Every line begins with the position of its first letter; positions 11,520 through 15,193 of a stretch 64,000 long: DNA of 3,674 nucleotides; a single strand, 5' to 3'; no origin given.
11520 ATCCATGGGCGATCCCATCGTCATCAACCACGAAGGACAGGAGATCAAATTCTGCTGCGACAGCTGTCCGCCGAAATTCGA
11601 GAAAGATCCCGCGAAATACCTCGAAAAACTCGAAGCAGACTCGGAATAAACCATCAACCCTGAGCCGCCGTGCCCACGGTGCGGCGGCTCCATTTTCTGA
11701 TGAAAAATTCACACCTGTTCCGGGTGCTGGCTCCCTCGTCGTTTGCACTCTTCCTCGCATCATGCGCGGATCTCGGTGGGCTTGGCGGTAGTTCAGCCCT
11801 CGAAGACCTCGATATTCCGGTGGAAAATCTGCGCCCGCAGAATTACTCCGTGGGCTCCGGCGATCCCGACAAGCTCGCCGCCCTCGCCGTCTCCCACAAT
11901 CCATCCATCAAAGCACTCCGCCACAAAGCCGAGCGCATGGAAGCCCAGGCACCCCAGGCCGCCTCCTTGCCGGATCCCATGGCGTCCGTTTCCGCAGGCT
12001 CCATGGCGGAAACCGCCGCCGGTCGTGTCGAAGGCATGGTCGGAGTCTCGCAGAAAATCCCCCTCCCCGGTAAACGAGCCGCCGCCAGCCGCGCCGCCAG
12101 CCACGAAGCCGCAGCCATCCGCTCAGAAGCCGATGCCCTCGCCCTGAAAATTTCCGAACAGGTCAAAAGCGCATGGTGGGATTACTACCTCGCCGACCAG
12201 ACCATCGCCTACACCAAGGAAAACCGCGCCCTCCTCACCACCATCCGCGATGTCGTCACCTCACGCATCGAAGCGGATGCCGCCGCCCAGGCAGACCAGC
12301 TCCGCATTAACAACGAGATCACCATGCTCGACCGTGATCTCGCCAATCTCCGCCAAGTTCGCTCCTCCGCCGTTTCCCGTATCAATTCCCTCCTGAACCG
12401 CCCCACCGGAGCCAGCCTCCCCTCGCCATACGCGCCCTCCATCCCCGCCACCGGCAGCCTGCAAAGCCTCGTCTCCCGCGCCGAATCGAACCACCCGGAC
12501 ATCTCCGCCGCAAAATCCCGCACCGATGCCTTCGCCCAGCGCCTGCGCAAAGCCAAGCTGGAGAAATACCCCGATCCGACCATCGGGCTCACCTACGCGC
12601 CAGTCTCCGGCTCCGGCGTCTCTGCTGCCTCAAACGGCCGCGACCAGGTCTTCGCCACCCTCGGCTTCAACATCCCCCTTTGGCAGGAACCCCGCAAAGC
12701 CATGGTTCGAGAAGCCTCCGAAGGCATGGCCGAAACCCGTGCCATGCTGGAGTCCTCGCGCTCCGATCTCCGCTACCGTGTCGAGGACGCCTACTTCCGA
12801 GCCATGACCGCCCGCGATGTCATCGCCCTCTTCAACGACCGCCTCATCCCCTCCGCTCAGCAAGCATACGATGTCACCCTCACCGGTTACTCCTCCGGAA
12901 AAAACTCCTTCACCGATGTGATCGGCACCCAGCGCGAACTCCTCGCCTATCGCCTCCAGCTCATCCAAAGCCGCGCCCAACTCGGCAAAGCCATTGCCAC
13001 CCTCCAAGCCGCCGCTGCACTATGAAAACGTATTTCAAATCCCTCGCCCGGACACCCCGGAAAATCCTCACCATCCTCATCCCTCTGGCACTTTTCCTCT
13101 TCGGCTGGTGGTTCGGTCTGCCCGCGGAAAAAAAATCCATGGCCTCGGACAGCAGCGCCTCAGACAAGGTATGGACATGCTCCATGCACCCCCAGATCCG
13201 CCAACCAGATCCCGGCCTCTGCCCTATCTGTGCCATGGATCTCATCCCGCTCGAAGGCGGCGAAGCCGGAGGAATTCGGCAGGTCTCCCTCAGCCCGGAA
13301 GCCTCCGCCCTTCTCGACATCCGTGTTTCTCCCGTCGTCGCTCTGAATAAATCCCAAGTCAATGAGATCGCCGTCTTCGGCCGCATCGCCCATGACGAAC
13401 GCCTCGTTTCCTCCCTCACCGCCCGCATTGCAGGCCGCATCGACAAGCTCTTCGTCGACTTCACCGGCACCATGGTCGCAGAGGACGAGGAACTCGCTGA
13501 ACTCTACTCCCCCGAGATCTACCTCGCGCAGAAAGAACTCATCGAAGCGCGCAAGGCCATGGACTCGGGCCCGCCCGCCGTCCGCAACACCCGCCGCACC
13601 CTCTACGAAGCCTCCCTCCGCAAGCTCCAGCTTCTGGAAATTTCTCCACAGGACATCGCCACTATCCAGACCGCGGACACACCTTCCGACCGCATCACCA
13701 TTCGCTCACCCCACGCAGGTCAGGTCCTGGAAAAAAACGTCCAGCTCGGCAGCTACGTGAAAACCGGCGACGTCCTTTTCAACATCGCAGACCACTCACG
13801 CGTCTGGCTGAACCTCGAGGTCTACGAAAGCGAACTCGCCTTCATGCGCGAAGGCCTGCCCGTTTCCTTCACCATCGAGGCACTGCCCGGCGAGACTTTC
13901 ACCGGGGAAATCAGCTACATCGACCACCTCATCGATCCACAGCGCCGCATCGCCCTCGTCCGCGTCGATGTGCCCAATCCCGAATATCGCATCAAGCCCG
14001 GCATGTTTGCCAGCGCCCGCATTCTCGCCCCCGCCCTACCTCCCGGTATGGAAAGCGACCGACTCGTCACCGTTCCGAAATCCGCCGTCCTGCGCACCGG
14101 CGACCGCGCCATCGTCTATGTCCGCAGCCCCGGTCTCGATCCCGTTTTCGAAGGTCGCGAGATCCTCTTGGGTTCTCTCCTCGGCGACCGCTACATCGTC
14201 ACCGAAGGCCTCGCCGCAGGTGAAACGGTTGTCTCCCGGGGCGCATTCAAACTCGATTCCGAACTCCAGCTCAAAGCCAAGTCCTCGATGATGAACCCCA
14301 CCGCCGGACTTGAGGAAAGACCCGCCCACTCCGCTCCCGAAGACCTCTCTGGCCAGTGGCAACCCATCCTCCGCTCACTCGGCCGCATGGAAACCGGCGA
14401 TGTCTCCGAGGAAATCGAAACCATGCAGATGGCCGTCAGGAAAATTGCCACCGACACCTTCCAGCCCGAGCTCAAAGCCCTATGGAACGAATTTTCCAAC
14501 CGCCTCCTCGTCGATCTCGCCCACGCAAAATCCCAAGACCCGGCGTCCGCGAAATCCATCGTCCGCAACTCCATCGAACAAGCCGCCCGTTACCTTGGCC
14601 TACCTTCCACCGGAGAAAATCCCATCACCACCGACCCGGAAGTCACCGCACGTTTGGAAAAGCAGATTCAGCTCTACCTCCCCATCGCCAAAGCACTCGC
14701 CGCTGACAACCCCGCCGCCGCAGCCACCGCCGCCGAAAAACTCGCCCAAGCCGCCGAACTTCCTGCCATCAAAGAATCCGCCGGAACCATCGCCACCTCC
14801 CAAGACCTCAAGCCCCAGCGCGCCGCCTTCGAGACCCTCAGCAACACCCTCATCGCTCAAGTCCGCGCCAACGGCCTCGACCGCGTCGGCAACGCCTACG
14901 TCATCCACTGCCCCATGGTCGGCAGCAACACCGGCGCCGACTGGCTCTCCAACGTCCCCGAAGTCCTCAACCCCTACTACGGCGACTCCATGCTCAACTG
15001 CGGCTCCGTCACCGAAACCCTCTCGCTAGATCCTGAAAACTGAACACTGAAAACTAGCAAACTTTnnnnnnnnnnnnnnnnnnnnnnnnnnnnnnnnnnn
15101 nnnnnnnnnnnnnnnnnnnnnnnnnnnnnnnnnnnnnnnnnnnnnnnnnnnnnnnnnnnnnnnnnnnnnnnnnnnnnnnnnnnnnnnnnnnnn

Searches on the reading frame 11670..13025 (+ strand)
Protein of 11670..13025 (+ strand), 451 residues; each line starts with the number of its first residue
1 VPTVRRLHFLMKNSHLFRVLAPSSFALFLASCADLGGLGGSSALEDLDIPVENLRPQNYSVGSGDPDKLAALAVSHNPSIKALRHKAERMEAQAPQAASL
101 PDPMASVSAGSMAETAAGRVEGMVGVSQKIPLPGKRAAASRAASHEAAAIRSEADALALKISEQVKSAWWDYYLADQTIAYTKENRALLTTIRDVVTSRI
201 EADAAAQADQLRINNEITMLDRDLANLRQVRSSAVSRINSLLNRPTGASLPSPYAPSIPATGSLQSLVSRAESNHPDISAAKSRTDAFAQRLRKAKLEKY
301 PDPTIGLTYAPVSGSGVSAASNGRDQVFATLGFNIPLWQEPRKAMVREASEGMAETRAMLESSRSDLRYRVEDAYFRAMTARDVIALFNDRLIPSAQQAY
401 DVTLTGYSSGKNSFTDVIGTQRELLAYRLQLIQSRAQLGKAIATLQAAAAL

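Call 19: search_protein_families(library=pfam, proteins=[window:11670-13025:+], max_evalue=0.001)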
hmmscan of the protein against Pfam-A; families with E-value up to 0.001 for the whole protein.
window:11670-13025:+ (451 aa): 1 family
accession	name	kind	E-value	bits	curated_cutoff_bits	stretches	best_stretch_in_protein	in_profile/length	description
PF02321.23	OEP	-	2.3e-45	155.1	22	2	264-448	1-185/187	Outer membrane efflux protein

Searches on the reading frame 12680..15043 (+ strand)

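Call 19: search_protein_families(library=pfam, proteins=[window:12680-15043:+], max_evalue=0.001)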
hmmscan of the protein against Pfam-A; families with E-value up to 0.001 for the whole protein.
window:12680-15043:+ (787 aa): 5 families
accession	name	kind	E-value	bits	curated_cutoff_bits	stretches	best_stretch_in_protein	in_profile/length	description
PF16576.10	HlyD_D23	-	1.7e-62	210.9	30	1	228-444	4-214/214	Barrel-sandwich domain of CusB or HlyD membrane-fusion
PF13437.12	HlyD_3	-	6.1e-19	69.2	22.2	1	340-441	1-106/106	HlyD family secretion protein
PF19335.5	HMBD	-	3.6e-11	43.2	23.6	1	164-190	1-27/28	Heavy metal binding domain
PF11827.13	DUF3347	-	1.2e-07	32.9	25.5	1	664-733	3-90/93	Protein of unknown function (DUF3347)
PF13533.13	Biotin_lipoyl_2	-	0.00014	22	29.8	1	339-368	1-30/32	Biotin-lipoyl like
